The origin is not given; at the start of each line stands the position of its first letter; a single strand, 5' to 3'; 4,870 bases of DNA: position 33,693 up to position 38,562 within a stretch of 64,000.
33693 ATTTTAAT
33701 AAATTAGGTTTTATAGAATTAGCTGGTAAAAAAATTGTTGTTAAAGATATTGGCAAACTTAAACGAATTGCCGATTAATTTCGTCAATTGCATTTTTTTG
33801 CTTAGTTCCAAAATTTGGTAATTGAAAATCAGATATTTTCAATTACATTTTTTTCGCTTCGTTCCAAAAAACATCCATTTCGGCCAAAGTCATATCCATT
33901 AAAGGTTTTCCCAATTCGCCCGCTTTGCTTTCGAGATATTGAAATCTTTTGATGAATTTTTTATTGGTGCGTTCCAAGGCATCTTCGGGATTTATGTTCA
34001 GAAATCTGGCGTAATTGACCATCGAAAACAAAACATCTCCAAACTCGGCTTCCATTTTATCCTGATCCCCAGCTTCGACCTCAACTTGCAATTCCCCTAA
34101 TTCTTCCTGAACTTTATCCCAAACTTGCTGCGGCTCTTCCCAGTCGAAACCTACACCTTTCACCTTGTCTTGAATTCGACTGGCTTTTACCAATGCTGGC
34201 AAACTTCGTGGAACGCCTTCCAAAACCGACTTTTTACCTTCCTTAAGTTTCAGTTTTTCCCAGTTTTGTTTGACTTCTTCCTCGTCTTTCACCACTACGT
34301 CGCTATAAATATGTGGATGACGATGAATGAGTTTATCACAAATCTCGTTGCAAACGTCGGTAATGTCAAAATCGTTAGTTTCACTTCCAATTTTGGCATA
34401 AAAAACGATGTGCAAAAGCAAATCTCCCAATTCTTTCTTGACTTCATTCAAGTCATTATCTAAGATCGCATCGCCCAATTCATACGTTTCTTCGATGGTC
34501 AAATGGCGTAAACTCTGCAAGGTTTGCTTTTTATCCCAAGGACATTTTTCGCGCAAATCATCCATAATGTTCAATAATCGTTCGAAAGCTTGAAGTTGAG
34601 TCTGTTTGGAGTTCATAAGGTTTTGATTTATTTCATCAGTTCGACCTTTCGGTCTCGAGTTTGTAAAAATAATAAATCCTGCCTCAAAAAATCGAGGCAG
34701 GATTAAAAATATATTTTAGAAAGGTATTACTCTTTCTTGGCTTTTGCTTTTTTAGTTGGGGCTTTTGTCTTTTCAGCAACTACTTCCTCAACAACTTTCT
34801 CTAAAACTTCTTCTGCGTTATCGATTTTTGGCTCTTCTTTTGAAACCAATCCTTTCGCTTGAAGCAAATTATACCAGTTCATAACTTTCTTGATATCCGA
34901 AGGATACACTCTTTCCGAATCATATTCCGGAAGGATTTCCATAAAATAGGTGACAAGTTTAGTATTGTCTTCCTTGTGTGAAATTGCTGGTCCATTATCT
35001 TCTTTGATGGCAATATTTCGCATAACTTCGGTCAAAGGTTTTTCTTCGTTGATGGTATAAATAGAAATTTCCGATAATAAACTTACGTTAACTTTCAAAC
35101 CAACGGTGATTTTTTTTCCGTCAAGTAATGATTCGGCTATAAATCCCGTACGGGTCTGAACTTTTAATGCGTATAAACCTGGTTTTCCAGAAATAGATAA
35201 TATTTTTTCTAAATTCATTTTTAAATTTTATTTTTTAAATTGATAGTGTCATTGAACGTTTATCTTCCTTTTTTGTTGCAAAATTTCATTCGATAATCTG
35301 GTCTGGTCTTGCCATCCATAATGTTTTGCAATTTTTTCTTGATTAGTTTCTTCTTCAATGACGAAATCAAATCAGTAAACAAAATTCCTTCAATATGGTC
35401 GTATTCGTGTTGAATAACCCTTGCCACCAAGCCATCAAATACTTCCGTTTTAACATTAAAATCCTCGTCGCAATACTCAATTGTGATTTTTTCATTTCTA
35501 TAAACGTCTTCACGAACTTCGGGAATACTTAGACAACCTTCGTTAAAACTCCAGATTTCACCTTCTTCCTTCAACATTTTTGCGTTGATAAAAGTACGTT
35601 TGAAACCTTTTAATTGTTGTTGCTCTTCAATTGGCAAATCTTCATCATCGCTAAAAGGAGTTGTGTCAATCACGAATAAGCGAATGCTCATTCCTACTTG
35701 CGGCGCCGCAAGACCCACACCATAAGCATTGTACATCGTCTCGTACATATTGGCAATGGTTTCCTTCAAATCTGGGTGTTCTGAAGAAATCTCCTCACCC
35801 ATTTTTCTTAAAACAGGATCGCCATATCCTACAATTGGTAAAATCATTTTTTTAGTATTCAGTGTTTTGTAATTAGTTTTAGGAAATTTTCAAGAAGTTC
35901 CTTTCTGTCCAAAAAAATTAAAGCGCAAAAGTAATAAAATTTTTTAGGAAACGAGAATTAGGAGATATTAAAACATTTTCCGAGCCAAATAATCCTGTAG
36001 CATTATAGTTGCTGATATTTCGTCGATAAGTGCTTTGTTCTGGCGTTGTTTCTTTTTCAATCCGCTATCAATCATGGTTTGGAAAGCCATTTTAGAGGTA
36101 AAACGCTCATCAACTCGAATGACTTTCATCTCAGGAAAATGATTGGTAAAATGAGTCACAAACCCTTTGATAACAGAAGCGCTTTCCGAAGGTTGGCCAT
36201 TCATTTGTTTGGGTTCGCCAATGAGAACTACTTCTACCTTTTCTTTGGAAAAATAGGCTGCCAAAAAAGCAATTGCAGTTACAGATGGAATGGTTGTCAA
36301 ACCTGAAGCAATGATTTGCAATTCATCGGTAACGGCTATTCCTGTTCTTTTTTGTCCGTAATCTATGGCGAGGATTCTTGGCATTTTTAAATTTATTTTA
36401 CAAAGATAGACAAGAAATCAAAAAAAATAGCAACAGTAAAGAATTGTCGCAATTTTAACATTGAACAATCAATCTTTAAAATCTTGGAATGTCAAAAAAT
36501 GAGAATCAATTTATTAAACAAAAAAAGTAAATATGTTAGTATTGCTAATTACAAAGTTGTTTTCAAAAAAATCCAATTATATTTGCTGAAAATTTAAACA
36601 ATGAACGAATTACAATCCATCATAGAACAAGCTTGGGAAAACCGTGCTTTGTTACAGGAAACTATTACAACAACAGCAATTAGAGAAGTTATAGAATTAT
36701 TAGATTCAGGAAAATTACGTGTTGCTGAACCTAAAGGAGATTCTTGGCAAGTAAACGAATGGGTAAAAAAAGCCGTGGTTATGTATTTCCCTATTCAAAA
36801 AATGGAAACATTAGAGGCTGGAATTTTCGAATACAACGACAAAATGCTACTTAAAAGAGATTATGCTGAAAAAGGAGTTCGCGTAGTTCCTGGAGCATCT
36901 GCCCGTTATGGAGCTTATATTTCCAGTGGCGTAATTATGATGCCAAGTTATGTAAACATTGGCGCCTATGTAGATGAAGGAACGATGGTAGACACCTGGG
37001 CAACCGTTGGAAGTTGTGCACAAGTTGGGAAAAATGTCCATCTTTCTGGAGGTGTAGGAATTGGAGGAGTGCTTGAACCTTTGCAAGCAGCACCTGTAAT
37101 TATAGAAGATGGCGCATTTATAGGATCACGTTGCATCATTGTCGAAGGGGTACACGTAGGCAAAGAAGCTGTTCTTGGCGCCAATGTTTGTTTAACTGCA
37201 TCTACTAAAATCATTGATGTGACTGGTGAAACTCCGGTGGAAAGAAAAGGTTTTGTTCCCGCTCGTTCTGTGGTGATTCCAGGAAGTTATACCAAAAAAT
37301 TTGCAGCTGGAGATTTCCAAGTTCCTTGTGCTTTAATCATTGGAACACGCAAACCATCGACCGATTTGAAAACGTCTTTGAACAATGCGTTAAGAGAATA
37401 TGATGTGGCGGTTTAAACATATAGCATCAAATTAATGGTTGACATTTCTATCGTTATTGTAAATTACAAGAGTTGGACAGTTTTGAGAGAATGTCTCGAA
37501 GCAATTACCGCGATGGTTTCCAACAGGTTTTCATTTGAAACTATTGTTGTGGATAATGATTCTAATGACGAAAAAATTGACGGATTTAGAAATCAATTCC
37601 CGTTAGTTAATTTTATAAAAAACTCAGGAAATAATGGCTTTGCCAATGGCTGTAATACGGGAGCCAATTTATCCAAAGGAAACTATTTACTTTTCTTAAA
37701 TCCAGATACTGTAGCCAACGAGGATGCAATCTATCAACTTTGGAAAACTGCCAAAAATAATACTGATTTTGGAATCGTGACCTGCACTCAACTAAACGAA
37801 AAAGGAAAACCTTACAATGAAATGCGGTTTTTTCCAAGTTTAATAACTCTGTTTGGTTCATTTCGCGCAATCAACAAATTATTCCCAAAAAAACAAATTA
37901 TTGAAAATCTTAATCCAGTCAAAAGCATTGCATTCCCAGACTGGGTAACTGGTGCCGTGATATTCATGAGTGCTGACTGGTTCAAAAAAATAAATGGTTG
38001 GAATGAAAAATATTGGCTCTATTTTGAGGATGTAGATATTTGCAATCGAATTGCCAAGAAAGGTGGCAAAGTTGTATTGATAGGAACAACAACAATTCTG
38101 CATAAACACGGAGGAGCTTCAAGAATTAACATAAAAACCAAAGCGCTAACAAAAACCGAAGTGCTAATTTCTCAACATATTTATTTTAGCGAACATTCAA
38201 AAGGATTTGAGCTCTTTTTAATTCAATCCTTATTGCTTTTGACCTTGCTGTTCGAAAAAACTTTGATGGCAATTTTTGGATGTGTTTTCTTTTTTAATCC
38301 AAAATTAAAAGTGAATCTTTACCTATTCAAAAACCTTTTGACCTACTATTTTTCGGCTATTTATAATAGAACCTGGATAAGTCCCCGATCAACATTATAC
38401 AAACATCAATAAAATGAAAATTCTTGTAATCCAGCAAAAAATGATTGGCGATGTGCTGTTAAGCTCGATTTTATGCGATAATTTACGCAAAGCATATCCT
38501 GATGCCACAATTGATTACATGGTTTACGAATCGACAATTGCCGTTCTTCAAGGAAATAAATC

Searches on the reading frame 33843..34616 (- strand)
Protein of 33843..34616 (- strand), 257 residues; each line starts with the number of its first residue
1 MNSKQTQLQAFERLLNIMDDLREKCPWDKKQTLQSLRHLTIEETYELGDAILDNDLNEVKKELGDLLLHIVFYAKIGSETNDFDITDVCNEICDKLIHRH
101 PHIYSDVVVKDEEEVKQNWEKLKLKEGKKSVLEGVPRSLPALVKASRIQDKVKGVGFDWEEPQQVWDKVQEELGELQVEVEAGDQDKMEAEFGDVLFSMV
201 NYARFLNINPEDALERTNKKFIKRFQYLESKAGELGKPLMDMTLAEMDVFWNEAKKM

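Call 47: search_protein_families(library=pfam, proteins=[window:33843-34616:-], max_evalue=0.00001)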
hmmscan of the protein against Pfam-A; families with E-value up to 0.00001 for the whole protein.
window:33843-34616:- (257 aa): 2 families
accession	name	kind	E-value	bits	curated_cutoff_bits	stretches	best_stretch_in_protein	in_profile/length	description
PF03819.22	MazG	-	2.1e-38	130.9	22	2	31-103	1-73/74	MazG nucleotide pyrophosphohydrolase domain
PF01503.22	PRA-PH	-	1.9e-08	35.1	21.3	0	10-70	3-64/86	Phosphoribosyl-ATP pyrophosphohydrolase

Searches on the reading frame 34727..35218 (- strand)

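Call 65: search_protein_families(library=pfam, proteins=[window:34727-35218:-], max_evalue=0.00001)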
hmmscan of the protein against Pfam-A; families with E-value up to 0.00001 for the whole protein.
window:34727-35218:- (163 aa): 2 families
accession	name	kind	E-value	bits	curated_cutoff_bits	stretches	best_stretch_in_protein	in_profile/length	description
PF21186.2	DUF6852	-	2.4e-27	95.8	27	1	51-119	1-71/71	Domain of unknown function (DUF6852)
PF18347.7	DUF5606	-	7.4e-19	68.1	25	1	3-48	1-46/46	Domain of unknown function (DUF5606)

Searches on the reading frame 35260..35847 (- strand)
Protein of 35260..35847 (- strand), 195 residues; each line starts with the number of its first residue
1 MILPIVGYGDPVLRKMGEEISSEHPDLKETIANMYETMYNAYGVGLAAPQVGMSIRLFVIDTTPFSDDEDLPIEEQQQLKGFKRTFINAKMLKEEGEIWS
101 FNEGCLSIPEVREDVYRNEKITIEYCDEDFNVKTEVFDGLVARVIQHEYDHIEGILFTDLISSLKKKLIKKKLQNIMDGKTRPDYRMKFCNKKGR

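Call 65: search_protein_families(library=pfam, proteins=[window:35260-35847:-], max_evalue=0.00001)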
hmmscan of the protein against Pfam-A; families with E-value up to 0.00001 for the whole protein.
window:35260-35847:- (195 aa): 1 family
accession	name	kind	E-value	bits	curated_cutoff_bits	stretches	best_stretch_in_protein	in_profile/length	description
PF01327.26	Pep_deformylase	-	5.3e-48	163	22.8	1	3-166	2-155/156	Polypeptide deformylase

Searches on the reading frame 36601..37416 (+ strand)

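Call 65: search_protein_families(library=pfam, proteins=[window:36601-37416:+], max_evalue=0.00001)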
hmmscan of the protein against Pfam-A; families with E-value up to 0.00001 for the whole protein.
window:36601-37416:+ (271 aa): 3 families
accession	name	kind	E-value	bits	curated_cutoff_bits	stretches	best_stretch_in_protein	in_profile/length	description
PF14805.11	THDPS_N_2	-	4.7e-26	91.2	25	1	3-65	1-67/67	Tetrahydrodipicolinate N-succinyltransferase N-terminal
PF14602.12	Hexapep_2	-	4.2e-11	42.8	27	1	165-200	1-34/34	Hexapeptide repeat of succinyl-transferase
PF00132.30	Hexapep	-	4.8e-10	39.1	27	1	166-199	2-35/36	Bacterial transferase hexapeptide (six repeats)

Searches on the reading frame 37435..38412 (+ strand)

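Call 65: search_protein_families(library=pfam, proteins=[window:37435-38412:+], max_evalue=0.00001)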
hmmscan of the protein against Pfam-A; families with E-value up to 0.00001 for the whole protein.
window:37435-38412:+ (325 aa): 3 families
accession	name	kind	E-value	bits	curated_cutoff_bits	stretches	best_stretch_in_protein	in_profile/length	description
PF00535.33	Glycos_transf_2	-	4.9e-19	69.3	23.3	1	5-142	1-138/168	Glycosyl transferase family 2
PF13641.12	Glyco_tranf_2_3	-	8.8e-11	42.7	27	1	4-220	3-208/230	Glycosyltransferase like family 2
PF02709.20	Glyco_transf_7C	-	4.7e-08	33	23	1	172-214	20-63/78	N-terminal domain of galactosyltransferase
